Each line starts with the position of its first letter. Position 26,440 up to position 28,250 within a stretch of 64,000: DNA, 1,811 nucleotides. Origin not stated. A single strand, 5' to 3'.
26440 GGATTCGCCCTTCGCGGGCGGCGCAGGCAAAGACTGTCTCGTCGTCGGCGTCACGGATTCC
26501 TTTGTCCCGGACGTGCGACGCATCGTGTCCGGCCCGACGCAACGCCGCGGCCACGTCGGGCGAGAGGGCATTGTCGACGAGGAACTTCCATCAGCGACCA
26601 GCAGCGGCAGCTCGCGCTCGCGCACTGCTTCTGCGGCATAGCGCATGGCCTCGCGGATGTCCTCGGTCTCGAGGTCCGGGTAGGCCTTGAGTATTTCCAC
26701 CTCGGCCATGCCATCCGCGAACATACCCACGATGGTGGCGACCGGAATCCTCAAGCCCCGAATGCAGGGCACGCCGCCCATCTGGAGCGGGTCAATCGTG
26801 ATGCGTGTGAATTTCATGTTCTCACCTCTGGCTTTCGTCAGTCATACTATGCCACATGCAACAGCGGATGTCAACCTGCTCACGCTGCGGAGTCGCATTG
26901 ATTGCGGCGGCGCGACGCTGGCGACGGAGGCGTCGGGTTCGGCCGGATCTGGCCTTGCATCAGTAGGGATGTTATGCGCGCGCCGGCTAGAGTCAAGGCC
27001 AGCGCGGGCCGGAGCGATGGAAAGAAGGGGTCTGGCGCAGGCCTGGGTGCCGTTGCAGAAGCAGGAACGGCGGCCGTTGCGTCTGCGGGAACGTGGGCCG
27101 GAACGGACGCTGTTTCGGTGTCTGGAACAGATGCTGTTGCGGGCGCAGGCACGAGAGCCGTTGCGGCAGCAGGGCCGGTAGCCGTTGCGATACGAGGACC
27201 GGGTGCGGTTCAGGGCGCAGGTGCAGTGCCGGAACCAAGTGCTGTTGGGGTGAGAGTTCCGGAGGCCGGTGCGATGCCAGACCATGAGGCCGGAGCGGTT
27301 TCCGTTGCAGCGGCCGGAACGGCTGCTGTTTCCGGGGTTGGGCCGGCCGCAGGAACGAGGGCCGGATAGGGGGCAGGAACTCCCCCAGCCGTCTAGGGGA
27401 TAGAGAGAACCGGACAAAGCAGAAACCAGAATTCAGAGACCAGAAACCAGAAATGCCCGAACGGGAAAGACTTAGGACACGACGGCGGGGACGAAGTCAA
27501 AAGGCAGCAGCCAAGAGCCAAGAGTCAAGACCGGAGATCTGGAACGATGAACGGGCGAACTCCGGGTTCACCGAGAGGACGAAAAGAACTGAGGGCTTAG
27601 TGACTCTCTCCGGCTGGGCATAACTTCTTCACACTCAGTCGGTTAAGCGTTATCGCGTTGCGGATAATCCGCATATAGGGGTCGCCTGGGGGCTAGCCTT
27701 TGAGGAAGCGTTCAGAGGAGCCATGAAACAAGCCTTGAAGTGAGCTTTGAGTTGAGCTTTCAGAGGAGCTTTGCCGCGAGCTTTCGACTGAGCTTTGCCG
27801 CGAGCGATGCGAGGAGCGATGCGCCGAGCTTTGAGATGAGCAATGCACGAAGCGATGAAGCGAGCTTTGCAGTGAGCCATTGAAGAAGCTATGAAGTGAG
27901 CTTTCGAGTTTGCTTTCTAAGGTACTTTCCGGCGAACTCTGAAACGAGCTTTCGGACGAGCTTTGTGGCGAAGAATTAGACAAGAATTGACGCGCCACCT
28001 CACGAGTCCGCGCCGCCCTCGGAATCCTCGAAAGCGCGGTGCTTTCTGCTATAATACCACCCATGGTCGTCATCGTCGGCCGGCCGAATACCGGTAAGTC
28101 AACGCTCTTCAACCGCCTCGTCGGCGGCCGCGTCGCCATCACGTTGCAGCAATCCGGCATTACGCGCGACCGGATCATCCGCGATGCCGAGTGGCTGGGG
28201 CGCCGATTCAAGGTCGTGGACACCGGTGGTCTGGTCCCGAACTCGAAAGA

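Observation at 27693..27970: Array of ~23 tandem 12-nt units (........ core + 4 variable nt) immediately upstream of der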

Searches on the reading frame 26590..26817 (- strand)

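Call 92: search_protein_families(library=pfam, proteins=[window:26590-26817:-], max_evalue=0.001)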
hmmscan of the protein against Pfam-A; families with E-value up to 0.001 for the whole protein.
window:26590-26817:- (76 aa): 1 family
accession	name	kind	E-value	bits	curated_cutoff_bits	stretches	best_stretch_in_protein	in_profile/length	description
PF04255.20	DUF433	-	1e-23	83.4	23.6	1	6-61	1-56/56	Protein of unknown function (DUF433)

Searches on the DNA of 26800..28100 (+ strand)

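Call 43: search_rna_families(source=window, start=26800, end=28100, threshold=evalue, max_evalue=5)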
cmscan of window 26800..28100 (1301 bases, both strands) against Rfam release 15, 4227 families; matches with E-value up to 5: 1.
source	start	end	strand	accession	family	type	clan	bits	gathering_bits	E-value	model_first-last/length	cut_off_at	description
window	27098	27164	+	RF03518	mir-1893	Gene; miRNA;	-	20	94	1.3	1-83/83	no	mir-1893 microRNA precursor family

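Call 57: search_dna_similar(query=window:27600-28000:+, collection=plasmids, mode=distant, max_evalue=0.001, max_rows=10)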
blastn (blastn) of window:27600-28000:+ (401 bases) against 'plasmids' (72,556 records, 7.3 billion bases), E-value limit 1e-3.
No match.

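Call 58: search_dna_similar(query=window:27600-28000:+, collection=phages, mode=distant, max_evalue=0.001, max_rows=10)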
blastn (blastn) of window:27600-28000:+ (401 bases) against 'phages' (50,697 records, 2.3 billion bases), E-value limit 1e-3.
No match.

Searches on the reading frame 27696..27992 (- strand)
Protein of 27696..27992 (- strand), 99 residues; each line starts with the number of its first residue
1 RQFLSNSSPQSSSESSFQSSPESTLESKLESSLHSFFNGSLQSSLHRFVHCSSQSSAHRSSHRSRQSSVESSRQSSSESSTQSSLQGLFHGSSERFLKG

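Call 68: find_homologous_proteins(query=window:27696-27992:-, max_evalue=0.001)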
Query window:27696-27992:- (99 aa): 2 proteins with E <= 0.001 among 278 candidates.
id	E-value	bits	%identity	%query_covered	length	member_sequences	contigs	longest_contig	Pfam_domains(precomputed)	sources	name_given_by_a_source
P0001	2.6e-12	65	74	51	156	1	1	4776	-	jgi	jgi:hypothetical protein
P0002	2.2e-5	43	60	59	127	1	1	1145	-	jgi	jgi:hypothetical protein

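Call 69: find_encoding_contigs(protein=P0001, flank=5000, max_places=3)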
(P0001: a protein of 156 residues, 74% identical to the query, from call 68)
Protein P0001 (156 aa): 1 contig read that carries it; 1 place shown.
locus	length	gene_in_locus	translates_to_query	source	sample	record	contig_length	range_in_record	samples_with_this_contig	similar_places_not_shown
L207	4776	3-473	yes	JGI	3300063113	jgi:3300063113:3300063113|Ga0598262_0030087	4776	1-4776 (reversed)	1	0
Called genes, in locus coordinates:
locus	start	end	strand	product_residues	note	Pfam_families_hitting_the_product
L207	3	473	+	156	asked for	?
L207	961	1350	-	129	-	-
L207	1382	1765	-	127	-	-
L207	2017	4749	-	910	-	PF08126:Propeptide_C25, PF01364:Peptidase_C25, PF13860:FlgD_ig (weak)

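Call 70: find_encoding_contigs(protein=P0002, flank=5000, max_places=3)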
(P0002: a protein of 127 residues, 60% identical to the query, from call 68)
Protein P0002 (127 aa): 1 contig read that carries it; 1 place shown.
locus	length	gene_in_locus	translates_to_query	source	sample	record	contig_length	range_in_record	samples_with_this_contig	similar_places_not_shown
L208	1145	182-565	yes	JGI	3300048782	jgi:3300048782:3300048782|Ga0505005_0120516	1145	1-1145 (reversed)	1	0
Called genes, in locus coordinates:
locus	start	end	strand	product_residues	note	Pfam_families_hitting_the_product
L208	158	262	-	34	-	-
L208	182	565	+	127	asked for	-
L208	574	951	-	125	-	-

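Call 74: find_homologous_proteins(query=A3, max_evalue=0.001)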
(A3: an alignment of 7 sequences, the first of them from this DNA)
Query A3 (7 sequences) (95 aa, profile of the alignment): 38 proteins with E <= 0.001 among 8000 candidates.
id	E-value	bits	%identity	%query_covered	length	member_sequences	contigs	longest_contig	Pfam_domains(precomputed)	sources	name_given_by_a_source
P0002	5.7e-61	223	60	61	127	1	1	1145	-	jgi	jgi:hypothetical protein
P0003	4.4e-45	171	61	43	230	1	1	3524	-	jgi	-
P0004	1.1e-42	164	71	95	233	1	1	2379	-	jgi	-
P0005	4.9e-41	158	84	20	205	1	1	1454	-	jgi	jgi:hypothetical protein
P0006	5.1e-40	155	65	75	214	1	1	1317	-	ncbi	-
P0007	2.2e-38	150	66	65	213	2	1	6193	-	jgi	jgi:hypothetical protein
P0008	1.2e-35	141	67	95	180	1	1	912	-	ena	-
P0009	4.6e-33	132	79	77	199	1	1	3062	-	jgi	jgi:hypothetical protein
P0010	8.5e-33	131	82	76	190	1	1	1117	-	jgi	jgi:hypothetical protein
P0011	4.1e-32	129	65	98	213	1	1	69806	-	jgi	jgi:hypothetical protein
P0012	1.2e-31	128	81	28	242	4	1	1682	-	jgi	jgi:hypothetical protein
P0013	7.5e-31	125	73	71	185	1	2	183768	-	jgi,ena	-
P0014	1.6e-29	121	66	53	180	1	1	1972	-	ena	-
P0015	1.3e-27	115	70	73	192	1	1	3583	-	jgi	jgi:hypothetical protein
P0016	1.4e-27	114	70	53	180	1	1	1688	-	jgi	jgi:hypothetical protein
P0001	1.0e-22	99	74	53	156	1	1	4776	-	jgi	jgi:hypothetical protein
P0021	3.9e-21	94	-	-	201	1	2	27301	-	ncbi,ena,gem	-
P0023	1.4e-13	69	41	85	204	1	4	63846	-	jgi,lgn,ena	-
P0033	5.8e-8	51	47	36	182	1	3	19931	-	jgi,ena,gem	-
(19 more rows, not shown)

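Call 76: find_encoding_contigs(protein=P0013, flank=10000, max_places=2)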
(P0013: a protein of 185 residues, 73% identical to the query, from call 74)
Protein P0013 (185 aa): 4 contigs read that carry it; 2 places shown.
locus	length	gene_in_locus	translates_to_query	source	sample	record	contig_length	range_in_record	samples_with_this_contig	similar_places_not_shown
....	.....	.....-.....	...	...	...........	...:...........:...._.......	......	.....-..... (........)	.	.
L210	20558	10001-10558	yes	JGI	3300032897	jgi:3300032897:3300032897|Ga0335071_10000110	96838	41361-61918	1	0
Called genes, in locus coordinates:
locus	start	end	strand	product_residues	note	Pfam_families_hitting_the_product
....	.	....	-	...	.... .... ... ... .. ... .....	-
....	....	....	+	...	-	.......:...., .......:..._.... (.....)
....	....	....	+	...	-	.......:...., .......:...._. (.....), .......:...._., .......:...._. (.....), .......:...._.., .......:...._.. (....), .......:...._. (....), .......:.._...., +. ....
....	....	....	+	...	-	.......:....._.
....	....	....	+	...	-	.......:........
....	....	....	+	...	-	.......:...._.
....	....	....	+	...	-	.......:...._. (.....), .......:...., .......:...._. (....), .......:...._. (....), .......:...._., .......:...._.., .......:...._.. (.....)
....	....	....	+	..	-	-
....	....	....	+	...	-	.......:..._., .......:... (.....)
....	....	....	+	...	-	-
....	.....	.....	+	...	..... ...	-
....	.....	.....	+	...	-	-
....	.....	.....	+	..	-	-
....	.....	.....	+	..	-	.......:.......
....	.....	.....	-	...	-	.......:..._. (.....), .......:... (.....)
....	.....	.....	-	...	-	-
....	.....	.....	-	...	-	-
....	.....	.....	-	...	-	-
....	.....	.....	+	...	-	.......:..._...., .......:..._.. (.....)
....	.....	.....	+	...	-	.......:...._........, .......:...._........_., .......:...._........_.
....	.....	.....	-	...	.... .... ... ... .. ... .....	-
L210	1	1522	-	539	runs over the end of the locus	-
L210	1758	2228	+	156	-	PF02082:Rrf2, PF03444:WHD_HrcA (faint)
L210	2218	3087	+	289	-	PF00037:Fer4, PF12797:Fer4_2 (faint), PF12837:Fer4_6, PF12838:Fer4_7 (faint), PF13237:Fer4_10, PF14697:Fer4_21 (weak), PF13187:Fer4_9 (weak), PF27217:AF_0155, +1 more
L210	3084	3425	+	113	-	PF07883:Cupin_2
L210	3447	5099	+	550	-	PF03063:Prismane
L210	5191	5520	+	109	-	PF13396:PLDc_N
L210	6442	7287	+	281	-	PF12797:Fer4_2 (faint), PF00037:Fer4, PF12837:Fer4_6 (weak), PF12838:Fer4_7 (weak), PF13187:Fer4_9, PF13237:Fer4_10, PF13484:Fer4_16 (faint)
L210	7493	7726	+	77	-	-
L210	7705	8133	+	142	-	PF13470:PIN_3, PF01850:PIN (faint)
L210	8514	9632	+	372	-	-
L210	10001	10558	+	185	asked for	-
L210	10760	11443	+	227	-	-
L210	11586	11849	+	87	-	-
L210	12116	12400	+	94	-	PF10387:DUF2442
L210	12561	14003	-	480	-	PF13088:BNR_2 (faint), PF02012:BNR (faint)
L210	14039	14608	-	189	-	-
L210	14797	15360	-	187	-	-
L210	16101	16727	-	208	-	-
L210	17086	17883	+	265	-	PF00005:ABC_tran, PF13304:AAA_21 (faint)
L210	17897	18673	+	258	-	PF01061:ABC2_membrane, PF12679:ABC2_membrane_2, PF12698:ABC2_membrane_3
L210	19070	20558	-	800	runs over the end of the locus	-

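Call 77: find_encoding_contigs(protein=P0011, flank=10000, max_places=2)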
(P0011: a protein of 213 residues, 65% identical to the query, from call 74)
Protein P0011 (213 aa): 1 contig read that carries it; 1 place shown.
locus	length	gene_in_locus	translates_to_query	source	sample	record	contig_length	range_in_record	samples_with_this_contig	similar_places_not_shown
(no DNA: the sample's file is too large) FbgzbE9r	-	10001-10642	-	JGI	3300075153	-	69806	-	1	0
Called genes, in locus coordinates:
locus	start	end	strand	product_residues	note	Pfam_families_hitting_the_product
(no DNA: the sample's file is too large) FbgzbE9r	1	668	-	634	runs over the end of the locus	PF00662:Proton_antipo_N (weak), PF00361:Proton_antipo_M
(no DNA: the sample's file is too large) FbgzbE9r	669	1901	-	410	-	PF00361:Proton_antipo_M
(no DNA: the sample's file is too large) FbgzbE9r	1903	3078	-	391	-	PF00374:NiFeSe_Hases, PF00346:Complex1_49kDa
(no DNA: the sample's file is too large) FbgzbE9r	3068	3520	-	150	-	PF00329:Complex1_30kDa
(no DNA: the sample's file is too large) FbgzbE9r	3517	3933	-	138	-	PF01058:Oxidored_q6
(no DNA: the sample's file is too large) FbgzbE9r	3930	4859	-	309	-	PF00146:NADHdh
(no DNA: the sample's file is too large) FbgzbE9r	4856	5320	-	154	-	PF00037:Fer4 (faint), PF12797:Fer4_2 (faint), PF12837:Fer4_6 (faint), PF14697:Fer4_21 (faint), PF13237:Fer4_10 (weak), PF13247:Fer4_11, PF12838:Fer4_7, PF13187:Fer4_9 (weak), +4 more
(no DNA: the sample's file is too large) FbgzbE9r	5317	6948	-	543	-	PF01568:Molydop_binding (weak)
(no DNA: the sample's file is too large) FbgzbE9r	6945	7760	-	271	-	PF00970:FAD_binding_6 (weak), PF00175:NAD_binding_1, PF10418:DHODB_Fe-S_bind (weak)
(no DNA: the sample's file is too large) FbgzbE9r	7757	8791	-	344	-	PF17179:Fer4_22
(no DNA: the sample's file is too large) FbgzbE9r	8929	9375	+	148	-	PF08973:TM1506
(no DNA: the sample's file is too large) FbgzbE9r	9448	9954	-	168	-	PF01551:Peptidase_M23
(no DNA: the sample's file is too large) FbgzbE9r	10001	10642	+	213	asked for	-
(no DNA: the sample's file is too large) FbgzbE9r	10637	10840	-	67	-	-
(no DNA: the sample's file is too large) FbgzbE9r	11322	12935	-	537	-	PF00474:SSF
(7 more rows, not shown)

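Call 78: find_encoding_contigs(protein=P0021, flank=10000, max_places=2)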
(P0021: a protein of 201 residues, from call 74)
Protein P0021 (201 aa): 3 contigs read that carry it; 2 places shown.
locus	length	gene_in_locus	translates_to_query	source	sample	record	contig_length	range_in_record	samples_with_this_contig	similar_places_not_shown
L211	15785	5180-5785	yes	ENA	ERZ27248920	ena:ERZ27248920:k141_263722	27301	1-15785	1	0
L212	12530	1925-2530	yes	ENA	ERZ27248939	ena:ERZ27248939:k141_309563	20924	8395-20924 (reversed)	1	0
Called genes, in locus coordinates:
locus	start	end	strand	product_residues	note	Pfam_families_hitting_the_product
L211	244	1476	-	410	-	PF04055:Radical_SAM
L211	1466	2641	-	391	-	PF04055:Radical_SAM, PF13353:Fer4_12 (faint), PF13186:SPASM (weak)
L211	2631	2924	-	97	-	PF05402:PqqD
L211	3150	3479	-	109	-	PF05402:PqqD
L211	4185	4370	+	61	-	-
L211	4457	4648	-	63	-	-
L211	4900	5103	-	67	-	-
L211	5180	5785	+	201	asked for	-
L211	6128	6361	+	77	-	-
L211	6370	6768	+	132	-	PF13470:PIN_3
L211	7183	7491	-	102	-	-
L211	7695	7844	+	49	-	-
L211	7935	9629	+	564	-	PF02518:HATPase_c (faint), PF13589:HATPase_c_3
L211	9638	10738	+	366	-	PF00145:DNA_methylase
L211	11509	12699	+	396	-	PF13391:HNH_2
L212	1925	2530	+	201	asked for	-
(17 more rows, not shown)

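Call 84: list_cluster_members(proteins=[P0006, P0021, P0033, P0023])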
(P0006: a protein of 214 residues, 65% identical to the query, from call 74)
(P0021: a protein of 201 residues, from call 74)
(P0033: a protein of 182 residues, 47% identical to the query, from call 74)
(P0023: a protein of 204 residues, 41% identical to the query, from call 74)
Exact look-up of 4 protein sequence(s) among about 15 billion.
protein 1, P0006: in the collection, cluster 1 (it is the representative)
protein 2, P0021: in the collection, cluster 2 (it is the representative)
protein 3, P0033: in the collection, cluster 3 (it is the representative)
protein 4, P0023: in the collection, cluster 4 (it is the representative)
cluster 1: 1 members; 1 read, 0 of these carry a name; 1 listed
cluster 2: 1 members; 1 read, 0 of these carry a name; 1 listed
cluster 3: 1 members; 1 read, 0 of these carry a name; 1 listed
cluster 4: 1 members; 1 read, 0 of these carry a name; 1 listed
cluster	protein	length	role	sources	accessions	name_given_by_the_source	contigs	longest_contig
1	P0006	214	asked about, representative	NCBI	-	-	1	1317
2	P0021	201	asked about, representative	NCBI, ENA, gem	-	-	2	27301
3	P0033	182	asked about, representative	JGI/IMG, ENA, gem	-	-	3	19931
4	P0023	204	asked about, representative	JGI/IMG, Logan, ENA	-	-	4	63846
